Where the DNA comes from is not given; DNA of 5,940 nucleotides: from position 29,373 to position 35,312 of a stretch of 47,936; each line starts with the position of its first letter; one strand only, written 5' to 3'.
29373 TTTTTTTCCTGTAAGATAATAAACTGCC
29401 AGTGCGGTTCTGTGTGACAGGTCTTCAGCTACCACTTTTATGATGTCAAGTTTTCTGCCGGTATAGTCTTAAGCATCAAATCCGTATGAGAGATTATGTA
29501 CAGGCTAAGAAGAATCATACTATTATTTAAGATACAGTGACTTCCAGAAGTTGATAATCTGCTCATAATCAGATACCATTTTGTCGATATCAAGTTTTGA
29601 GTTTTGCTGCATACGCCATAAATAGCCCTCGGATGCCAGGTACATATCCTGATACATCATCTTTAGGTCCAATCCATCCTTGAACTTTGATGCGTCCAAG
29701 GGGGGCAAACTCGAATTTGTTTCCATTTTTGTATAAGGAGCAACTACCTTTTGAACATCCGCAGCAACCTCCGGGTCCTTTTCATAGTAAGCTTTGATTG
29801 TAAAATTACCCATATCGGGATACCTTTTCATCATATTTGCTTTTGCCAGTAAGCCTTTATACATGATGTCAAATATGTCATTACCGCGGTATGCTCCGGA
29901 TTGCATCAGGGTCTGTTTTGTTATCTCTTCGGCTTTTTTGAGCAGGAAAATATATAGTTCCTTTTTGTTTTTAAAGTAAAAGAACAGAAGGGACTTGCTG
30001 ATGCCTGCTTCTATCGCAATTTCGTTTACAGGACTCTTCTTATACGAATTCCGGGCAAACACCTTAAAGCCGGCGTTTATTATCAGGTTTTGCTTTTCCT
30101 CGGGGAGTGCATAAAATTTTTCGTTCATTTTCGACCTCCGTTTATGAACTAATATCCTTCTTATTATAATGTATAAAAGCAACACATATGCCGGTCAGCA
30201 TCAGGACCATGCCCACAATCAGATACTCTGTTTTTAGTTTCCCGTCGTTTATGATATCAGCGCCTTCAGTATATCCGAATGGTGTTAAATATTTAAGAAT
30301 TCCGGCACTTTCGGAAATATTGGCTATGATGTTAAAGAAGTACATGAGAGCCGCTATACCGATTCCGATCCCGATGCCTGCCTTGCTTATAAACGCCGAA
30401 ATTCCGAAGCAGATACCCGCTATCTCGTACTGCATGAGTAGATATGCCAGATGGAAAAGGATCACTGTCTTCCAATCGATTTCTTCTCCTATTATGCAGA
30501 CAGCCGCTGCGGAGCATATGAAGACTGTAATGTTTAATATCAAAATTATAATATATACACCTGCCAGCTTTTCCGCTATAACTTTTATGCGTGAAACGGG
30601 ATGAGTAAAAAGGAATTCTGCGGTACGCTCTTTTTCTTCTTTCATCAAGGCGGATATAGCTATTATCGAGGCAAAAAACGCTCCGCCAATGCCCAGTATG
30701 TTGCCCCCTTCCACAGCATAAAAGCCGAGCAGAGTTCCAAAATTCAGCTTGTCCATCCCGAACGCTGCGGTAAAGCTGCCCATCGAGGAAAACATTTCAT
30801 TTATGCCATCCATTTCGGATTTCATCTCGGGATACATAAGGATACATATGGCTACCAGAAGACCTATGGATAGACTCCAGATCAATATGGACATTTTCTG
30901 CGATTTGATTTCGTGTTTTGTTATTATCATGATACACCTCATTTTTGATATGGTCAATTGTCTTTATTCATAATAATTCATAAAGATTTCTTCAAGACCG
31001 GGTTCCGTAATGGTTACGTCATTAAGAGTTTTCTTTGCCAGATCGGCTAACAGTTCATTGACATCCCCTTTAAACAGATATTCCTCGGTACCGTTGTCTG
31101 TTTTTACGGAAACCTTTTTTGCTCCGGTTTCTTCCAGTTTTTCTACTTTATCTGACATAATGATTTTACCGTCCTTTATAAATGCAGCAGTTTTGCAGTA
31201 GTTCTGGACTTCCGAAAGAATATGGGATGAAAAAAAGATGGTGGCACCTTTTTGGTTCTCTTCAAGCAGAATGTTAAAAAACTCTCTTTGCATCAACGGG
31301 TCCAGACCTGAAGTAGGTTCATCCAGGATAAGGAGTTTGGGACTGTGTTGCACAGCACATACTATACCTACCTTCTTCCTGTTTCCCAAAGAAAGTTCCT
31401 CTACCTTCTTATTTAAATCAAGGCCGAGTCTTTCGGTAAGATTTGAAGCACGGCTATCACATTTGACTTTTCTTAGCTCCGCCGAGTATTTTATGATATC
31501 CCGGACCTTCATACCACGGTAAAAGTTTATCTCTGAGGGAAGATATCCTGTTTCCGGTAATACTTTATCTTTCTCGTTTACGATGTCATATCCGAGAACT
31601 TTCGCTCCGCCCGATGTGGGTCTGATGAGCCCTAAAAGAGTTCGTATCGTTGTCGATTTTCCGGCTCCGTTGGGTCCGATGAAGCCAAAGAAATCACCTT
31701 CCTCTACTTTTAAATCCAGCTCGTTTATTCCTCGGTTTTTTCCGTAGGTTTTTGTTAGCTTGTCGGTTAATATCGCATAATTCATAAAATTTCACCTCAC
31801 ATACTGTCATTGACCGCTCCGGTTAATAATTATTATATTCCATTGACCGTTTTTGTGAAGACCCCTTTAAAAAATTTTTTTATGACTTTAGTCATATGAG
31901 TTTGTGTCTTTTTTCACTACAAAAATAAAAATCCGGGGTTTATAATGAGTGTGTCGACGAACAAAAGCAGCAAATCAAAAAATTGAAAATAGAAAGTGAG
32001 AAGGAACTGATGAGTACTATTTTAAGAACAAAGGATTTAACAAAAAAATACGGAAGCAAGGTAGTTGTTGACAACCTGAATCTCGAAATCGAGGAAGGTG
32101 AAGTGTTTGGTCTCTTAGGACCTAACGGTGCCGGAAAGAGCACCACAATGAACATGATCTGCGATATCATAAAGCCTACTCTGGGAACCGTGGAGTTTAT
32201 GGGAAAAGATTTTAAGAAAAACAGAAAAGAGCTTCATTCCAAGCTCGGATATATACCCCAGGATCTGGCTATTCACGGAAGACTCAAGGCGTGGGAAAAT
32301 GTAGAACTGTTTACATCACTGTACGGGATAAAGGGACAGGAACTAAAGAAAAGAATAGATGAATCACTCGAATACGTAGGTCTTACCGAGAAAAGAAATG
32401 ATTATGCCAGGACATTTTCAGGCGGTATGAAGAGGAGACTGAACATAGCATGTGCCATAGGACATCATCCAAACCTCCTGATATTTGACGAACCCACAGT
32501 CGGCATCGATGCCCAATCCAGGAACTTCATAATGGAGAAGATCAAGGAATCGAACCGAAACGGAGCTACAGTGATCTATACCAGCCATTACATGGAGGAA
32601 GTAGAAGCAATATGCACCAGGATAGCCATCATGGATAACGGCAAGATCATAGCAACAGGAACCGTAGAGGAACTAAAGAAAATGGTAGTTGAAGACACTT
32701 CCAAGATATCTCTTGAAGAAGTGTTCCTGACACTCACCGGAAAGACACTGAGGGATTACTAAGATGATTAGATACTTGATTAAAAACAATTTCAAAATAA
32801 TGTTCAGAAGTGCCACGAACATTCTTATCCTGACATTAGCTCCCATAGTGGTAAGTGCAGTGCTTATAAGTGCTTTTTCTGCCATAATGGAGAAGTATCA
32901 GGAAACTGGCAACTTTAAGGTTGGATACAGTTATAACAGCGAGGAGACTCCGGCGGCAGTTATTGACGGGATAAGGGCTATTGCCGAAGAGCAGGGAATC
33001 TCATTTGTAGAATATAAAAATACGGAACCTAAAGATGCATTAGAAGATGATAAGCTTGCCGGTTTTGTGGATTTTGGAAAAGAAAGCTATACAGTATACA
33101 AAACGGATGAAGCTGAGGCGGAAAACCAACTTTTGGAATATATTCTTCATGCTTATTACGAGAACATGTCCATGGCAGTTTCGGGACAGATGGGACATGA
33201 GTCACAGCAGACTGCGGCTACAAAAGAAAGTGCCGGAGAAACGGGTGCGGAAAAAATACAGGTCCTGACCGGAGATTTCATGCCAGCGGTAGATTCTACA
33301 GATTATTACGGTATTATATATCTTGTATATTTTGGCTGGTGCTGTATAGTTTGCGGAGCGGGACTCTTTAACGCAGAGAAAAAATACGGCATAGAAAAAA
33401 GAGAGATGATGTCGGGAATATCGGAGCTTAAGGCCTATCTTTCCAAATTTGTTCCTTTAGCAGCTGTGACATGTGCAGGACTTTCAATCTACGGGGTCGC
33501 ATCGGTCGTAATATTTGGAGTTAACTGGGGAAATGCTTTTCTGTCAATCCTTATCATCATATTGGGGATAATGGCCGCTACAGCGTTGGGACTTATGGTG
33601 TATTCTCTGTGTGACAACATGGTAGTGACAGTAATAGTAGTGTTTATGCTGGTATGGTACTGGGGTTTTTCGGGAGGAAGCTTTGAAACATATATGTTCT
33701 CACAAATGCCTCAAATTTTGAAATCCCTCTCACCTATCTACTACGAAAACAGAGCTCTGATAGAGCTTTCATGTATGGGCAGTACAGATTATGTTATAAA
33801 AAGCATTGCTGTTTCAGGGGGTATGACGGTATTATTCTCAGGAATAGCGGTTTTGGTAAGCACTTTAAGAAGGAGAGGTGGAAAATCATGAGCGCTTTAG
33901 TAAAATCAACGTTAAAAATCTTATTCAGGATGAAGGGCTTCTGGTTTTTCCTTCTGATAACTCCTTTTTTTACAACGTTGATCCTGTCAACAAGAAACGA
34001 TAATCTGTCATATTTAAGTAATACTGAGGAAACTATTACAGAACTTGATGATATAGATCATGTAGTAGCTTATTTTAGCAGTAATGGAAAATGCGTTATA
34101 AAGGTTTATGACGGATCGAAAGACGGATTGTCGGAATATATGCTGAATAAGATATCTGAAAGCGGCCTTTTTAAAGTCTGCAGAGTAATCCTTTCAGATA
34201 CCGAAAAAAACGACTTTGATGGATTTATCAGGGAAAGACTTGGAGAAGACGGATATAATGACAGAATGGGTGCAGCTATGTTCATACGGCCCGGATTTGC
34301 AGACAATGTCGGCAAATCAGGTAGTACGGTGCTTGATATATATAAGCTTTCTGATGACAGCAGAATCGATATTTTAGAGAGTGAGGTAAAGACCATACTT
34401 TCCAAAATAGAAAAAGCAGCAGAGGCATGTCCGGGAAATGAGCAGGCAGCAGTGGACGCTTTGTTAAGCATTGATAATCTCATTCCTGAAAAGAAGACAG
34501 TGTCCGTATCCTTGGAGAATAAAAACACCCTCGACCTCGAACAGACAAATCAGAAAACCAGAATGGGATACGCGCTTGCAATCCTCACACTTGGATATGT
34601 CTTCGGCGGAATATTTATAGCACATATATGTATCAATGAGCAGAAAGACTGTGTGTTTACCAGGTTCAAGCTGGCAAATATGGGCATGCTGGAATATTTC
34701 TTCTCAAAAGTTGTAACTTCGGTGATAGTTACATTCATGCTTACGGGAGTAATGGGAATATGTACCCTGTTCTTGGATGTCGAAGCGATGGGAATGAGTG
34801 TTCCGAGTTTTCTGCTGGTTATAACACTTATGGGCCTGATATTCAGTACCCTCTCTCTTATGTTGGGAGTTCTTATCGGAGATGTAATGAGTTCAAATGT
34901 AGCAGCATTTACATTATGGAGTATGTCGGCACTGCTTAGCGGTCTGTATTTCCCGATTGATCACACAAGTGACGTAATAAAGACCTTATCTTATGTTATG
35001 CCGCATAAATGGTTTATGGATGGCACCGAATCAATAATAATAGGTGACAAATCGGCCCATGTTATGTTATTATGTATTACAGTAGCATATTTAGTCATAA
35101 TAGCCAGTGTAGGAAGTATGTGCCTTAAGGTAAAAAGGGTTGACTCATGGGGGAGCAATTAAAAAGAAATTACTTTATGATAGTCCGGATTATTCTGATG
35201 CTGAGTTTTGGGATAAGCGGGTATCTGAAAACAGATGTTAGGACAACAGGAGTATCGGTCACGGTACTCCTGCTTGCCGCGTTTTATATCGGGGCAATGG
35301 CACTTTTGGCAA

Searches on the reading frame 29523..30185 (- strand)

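Call 37: search_protein_families(library=pfam, proteins=[window:29523-30185:-], max_evalue=0.00001)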
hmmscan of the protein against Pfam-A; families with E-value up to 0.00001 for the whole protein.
window:29523-30185:- (220 aa): 1 family
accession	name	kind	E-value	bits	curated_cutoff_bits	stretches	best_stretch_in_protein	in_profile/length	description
PF00440.29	TetR_N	-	2.9e-10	40.2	24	1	35-78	1-44/47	Bacterial regulatory proteins, tetR family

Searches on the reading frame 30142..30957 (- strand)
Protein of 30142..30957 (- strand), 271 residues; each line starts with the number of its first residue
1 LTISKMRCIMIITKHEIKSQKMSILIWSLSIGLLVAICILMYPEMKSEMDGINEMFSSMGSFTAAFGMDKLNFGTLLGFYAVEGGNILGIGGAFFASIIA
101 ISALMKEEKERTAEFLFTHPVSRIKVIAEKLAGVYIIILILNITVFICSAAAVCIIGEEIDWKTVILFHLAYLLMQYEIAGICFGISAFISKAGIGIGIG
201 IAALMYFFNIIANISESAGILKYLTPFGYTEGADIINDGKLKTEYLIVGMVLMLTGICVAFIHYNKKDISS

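Call 37: search_protein_families(library=pfam, proteins=[window:30142-30957:-], max_evalue=0.00001)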
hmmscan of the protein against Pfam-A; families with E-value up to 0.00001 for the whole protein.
window:30142-30957:- (271 aa): 1 family
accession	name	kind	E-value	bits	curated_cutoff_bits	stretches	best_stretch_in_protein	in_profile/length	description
PF12679.13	ABC2_membrane_2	-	6.7e-17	62.1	27.2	1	10-268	1-282/283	ABC-2 family transporter protein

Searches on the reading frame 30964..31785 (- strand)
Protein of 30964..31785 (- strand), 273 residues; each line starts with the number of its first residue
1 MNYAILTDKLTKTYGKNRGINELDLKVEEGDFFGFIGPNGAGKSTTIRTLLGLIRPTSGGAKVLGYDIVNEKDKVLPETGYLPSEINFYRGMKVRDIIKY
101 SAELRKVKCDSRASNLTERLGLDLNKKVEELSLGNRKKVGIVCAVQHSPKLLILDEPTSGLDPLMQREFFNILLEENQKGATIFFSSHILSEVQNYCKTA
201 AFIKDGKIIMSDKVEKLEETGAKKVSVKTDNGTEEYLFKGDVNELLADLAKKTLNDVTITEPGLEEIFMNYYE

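Call 37: search_protein_families(library=pfam, proteins=[window:30964-31785:-], max_evalue=0.00001)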
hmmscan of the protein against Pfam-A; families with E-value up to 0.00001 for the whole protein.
window:30964-31785:- (273 aa): 2 families
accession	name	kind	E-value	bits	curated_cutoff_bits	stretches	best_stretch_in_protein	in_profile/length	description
PF00005.33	ABC_tran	-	1.3e-25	91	25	1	21-159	2-137/137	ABC transporter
PF13304.12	AAA_21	-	1.5e-15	58.5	27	1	129-190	236-300/304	AAA domain, putative AbiEii toxin, Type IV TA system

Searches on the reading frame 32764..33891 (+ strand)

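Call 37: search_protein_families(library=pfam, proteins=[window:32764-33891:+], max_evalue=0.00001)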
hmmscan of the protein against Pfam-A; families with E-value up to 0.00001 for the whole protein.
window:32764-33891:+ (375 aa): 2 families
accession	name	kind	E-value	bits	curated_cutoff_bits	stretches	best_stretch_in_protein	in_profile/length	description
PF12698.13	ABC2_membrane_3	-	1.2e-23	84.2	31.6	1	21-364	5-347/347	ABC-2 family transporter protein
PF01061.29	ABC2_membrane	-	9.8e-12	45.3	26.9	1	179-332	49-206/211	ABC-2 type transporter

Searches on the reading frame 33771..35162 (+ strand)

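Call 10: search_protein_families(library=ncbifam, proteins=[window:33771-35162:+], max_evalue=0.01)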
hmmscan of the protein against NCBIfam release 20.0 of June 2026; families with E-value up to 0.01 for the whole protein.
window:33771-35162:+ (463 aa): 2 families
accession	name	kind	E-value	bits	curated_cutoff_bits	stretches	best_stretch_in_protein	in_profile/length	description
NF038293.1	permease_SagH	equivalog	2.7e-08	33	450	1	261-440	174-357/370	SagH family ABC transporter permease subunit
TIGR01291.1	nodJ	subfamily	5.3e-05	22.9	206.65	1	306-453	101-248/253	ABC-2 type transporter, NodJ family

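Call 37: search_protein_families(library=pfam, proteins=[window:33771-35162:+], max_evalue=0.00001)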
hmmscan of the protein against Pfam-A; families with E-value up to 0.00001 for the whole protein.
window:33771-35162:+ (463 aa): 2 families
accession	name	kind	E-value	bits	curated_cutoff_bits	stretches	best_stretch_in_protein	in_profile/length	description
PF12698.13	ABC2_membrane_3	-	1.9e-19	70.4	31.6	1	55-445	1-345/347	ABC-2 family transporter protein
PF01061.29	ABC2_membrane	-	6.5e-14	52.4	26.9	1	271-422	54-209/211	ABC-2 type transporter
